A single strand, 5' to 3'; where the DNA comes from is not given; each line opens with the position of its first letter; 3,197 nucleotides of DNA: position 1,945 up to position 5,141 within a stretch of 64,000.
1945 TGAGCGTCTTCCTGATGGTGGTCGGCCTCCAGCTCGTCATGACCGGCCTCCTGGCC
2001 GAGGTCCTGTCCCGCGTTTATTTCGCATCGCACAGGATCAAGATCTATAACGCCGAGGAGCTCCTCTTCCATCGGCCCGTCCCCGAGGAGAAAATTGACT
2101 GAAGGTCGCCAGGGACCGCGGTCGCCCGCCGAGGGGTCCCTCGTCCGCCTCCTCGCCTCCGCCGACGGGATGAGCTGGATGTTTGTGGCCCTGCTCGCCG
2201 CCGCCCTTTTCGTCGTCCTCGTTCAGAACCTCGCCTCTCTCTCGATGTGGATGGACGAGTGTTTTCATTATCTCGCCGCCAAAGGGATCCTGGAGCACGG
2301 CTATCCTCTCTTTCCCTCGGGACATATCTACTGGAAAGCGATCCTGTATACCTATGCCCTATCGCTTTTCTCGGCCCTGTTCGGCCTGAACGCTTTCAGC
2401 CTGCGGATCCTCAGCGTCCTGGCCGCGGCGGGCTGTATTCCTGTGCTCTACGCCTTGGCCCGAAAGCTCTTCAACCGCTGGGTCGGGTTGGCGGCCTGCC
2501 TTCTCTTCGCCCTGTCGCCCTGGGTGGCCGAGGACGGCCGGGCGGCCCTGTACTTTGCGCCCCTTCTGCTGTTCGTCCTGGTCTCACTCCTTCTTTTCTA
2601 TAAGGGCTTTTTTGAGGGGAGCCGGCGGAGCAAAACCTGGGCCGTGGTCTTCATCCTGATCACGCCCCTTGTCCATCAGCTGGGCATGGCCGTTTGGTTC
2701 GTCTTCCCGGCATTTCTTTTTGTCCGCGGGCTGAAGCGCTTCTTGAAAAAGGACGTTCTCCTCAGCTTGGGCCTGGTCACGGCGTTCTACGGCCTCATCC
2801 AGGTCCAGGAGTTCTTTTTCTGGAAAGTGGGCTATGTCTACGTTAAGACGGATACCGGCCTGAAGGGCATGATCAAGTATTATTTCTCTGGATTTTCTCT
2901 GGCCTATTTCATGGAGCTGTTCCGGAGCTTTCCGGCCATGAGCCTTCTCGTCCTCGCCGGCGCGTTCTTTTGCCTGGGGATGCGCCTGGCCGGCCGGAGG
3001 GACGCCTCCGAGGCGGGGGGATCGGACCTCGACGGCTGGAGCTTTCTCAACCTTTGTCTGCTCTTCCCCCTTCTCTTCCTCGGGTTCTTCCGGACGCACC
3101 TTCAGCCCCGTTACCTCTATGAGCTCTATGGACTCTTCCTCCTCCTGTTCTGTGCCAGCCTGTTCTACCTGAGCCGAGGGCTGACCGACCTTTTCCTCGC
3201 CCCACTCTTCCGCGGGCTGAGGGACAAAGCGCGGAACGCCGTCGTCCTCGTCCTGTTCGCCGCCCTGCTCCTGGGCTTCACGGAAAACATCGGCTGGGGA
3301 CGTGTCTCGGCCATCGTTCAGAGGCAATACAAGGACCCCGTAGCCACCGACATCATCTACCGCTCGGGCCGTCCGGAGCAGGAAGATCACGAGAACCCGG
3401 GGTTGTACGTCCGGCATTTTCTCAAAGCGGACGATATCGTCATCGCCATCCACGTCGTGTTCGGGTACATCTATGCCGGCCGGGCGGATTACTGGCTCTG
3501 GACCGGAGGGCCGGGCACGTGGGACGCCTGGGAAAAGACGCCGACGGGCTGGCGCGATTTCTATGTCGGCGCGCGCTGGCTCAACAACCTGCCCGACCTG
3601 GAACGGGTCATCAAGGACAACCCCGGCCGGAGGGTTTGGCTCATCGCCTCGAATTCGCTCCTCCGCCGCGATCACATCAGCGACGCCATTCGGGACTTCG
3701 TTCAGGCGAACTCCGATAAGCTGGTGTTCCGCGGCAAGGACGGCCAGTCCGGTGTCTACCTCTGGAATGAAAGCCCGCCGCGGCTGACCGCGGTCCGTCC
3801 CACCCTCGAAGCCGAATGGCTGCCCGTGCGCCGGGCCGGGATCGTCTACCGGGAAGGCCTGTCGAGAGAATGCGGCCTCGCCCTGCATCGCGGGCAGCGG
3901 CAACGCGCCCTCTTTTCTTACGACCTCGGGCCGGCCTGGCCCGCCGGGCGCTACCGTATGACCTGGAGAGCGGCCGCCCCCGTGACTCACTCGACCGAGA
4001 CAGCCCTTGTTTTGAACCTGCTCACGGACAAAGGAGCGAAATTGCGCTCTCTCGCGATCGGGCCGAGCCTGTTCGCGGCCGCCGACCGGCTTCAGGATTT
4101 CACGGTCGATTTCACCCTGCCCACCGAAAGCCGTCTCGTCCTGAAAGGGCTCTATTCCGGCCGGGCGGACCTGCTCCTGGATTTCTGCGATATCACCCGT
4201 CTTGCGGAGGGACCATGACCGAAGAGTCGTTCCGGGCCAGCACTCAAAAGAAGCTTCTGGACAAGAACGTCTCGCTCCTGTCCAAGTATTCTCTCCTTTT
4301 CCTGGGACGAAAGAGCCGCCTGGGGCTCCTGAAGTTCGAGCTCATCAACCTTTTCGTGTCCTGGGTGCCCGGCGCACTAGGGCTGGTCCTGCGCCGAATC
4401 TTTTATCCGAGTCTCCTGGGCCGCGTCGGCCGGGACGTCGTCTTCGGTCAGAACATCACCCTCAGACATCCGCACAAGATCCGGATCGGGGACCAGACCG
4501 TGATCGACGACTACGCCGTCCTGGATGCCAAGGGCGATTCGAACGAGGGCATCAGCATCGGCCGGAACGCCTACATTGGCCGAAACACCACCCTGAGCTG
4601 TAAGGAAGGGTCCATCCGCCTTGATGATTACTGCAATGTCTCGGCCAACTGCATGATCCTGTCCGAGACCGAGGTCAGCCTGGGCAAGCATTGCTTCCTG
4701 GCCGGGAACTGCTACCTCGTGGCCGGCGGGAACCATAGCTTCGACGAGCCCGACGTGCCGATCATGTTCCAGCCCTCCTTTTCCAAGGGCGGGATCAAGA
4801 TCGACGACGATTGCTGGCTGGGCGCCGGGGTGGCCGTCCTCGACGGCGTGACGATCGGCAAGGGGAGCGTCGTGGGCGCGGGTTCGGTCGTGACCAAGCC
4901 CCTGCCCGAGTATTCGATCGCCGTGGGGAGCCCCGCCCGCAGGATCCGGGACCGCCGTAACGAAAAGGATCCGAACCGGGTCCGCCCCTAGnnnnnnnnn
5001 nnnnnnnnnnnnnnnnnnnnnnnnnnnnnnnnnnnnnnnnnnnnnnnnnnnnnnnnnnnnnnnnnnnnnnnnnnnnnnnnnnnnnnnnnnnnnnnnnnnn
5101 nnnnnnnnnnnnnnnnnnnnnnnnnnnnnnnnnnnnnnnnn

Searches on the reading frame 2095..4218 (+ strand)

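Call 31: search_protein_families(library=pfam, proteins=[window:2095-4218:+], max_evalue=0.00001)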
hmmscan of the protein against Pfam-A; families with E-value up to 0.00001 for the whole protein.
window:2095-4218:+ (707 aa): 2 families
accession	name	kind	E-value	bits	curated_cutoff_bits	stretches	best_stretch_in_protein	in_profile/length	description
PF13231.12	PMT_2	-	3.8e-11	43.9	26.1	1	81-231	2-151/160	Dolichyl-phosphate-mannose-protein mannosyltransferase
PF02366.24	PMT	-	5.2e-07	29.9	22.7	1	85-188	66-170/245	Dolichyl-phosphate-mannose-protein mannosyltransferase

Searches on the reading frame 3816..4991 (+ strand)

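Call 31: search_protein_families(library=pfam, proteins=[window:3816-4991:+], max_evalue=0.00001)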
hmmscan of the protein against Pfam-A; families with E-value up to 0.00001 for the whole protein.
window:3816-4991:+ (391 aa): 2 families
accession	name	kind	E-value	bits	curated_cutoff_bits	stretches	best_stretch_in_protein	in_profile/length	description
PF00132.30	Hexapep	-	1.7e-14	53.2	27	1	326-361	1-36/36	Bacterial transferase hexapeptide (six repeats)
PF14602.12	Hexapep_2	-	8.6e-11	41.8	27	1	327-361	2-34/34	Hexapeptide repeat of succinyl-transferase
